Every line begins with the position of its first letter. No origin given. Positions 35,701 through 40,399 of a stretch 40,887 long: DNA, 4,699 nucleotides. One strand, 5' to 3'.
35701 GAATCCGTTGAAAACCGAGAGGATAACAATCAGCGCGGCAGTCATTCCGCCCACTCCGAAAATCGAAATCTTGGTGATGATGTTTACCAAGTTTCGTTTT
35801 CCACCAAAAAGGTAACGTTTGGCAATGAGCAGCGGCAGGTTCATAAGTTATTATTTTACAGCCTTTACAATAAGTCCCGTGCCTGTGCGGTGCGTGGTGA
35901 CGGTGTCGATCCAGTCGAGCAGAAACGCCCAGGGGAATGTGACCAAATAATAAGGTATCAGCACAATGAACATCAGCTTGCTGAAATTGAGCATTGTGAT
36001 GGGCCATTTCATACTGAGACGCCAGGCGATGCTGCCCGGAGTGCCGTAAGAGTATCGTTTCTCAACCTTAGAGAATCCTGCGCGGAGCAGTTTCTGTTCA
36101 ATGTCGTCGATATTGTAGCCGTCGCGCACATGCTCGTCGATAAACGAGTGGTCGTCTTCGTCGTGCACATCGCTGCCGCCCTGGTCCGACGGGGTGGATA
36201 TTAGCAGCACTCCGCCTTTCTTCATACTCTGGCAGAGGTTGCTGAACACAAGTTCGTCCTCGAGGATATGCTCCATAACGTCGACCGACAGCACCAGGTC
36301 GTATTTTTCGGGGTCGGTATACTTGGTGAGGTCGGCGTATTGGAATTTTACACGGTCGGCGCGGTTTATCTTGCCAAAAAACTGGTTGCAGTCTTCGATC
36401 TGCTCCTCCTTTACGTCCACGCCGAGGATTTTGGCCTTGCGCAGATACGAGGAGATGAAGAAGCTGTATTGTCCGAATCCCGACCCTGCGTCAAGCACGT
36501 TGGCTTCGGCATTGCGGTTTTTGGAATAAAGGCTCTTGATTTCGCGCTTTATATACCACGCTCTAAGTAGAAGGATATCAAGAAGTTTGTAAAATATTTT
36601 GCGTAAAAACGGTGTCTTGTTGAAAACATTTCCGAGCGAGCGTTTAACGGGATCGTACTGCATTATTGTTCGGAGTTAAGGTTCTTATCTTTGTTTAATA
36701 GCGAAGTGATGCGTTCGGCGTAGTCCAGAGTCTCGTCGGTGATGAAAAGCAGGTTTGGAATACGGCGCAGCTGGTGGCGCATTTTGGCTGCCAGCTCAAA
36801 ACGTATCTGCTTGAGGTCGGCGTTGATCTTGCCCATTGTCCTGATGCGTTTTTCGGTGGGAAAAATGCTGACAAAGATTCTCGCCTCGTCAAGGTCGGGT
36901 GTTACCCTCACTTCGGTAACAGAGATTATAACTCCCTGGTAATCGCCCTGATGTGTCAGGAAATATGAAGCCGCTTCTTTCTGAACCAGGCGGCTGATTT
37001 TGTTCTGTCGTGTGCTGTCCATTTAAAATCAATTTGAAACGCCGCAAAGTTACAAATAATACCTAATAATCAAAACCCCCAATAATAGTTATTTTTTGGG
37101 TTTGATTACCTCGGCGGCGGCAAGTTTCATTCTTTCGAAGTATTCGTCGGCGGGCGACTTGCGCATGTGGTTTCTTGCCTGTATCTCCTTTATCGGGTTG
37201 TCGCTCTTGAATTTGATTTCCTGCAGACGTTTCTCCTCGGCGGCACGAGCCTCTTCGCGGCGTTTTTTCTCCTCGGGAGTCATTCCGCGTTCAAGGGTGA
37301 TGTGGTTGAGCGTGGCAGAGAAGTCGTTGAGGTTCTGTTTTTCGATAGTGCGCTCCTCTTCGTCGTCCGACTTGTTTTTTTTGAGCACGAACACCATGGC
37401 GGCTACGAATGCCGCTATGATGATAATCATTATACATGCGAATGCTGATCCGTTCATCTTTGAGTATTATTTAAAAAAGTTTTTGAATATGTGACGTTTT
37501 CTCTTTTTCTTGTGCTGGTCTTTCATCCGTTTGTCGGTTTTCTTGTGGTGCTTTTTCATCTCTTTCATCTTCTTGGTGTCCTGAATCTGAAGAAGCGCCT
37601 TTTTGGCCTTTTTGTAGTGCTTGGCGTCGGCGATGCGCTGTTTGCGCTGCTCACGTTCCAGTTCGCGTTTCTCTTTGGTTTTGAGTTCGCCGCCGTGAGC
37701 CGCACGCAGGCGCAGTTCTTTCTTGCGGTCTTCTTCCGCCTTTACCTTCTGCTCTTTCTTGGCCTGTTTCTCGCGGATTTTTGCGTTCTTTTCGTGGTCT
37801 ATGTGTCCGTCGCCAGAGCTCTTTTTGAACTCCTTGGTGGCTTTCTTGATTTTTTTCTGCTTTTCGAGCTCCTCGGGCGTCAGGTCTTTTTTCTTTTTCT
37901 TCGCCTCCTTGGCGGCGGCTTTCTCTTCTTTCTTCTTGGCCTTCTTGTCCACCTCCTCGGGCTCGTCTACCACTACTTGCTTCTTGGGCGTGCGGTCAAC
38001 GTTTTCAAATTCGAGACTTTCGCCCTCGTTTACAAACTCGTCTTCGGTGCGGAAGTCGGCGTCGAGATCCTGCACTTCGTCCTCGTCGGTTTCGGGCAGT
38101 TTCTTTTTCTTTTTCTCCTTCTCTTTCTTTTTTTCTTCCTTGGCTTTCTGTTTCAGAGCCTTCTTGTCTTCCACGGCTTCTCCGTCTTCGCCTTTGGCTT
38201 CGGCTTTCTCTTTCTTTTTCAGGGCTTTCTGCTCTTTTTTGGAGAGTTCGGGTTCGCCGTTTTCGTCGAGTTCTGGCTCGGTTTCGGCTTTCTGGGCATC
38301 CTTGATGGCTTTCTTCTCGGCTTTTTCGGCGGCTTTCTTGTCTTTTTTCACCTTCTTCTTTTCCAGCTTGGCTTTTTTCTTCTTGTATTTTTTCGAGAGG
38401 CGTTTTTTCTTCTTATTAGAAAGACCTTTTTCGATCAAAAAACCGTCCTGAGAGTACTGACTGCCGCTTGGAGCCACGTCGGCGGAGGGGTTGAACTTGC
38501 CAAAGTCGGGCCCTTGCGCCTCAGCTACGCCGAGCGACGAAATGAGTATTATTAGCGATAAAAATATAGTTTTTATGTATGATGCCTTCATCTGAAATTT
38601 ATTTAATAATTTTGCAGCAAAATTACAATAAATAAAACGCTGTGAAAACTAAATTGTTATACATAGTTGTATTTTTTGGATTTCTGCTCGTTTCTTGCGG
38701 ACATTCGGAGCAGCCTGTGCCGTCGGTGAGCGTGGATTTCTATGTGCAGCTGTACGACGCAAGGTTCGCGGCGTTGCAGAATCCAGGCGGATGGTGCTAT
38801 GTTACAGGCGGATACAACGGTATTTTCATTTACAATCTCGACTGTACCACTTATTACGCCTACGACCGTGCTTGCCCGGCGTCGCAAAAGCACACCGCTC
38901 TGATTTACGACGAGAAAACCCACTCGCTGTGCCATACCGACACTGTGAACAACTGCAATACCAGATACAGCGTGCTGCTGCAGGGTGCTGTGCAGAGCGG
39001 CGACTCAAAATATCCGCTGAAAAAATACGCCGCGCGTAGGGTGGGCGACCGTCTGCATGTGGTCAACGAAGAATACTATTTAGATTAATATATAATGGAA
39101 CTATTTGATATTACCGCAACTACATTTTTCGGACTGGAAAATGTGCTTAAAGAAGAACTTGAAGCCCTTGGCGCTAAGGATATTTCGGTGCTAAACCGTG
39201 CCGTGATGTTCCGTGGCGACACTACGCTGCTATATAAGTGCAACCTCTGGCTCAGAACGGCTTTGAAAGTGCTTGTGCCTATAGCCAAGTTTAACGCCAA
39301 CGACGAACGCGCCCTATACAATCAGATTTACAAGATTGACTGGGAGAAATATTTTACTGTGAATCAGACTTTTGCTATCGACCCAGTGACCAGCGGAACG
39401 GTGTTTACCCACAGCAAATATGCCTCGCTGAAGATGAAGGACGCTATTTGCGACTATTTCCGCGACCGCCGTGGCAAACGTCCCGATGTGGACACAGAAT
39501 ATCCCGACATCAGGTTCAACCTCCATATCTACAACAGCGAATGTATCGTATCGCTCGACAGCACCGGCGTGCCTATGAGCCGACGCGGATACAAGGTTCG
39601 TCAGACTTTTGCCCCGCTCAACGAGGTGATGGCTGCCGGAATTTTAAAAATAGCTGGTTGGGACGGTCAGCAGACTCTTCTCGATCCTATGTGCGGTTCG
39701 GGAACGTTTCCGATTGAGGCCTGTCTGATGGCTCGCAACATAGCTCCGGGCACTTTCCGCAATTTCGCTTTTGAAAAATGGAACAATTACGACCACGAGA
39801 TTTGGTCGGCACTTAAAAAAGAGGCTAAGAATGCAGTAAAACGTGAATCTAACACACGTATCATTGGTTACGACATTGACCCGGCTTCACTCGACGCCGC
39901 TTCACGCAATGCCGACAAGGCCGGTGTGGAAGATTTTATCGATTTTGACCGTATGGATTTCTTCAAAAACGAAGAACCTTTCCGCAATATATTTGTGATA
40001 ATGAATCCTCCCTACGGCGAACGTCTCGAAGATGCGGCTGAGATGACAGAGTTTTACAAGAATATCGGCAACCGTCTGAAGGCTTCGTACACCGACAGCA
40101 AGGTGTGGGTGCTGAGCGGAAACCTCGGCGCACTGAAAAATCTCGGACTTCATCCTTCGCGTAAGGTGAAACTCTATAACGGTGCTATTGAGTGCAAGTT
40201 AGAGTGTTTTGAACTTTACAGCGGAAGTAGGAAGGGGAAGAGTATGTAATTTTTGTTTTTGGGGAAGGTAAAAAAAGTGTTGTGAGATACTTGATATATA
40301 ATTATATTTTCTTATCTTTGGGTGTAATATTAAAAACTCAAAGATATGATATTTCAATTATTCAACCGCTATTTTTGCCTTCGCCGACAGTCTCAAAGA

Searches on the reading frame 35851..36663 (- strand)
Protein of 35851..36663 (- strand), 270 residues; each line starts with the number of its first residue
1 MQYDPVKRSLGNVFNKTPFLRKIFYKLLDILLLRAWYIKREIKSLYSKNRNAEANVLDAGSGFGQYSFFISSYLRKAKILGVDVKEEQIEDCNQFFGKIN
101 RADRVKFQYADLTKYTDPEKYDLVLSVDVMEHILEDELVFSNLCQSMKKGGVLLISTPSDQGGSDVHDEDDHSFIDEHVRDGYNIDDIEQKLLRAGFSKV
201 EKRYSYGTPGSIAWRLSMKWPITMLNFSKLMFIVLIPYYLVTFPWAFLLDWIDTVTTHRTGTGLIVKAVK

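Call 21: search_protein_families(library=pfam, proteins=[window:35851-36663:-], max_evalue=0.00001)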
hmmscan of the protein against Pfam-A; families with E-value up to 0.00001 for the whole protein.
window:35851-36663:- (270 aa): 8 families
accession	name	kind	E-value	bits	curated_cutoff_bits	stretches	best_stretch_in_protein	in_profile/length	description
PF13847.12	Methyltransf_31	-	9.9e-17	61.4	27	1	53-159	4-113/145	Methyltransferase domain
PF13649.12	Methyltransf_25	-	1.7e-12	48.3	27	1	56-151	1-97/97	Methyltransferase domain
PF13489.12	Methyltransf_23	-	4.2e-12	46.5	27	1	44-201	14-163/164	Methyltransferase domain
PF08242.18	Methyltransf_12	-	4.6e-12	47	30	1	57-153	1-98/98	Methyltransferase domain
PF08241.18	Methyltransf_11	-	4.2e-11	43.8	21.2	1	57-155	1-95/95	Methyltransferase domain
PF02353.26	CMAS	-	1.7e-10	41.1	27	1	54-180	64-190/273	Mycolic acid cyclopropane synthetase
PF05891.18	Methyltransf_PK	-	7.3e-07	29.4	27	1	47-175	50-179/218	AdoMet dependent proline di-methyltransferase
PF13679.12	Methyltransf_32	-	8.1e-07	29.5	27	1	43-122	18-103/143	Methyltransferase domain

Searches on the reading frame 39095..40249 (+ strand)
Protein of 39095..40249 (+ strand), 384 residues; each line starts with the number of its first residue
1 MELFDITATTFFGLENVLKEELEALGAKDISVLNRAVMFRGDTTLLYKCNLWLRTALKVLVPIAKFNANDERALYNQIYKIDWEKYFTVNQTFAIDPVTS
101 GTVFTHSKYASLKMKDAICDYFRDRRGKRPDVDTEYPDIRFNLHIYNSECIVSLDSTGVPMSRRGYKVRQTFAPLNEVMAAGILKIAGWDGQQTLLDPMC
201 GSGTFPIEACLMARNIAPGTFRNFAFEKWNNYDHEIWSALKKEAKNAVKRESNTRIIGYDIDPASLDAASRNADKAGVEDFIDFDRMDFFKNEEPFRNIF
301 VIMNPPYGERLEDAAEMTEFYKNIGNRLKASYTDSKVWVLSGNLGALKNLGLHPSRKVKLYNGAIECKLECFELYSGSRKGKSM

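Call 21: search_protein_families(library=pfam, proteins=[window:39095-40249:+], max_evalue=0.00001)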
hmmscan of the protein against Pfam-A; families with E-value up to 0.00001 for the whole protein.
window:39095-40249:+ (384 aa): 3 families
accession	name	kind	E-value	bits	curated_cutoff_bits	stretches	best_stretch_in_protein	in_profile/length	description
PF01170.24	UPF0020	-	1.2e-47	162.6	22.3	1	164-369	1-195/197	RMKL-like, methyltransferase domain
PF02926.22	THUMP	-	7e-22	78.1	20.6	1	69-155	2-84/84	THUMP domain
PF22020.1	RlmL_1st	-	1.4e-19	70.3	27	1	6-60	2-55/55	RlmL ferredoxin-like domain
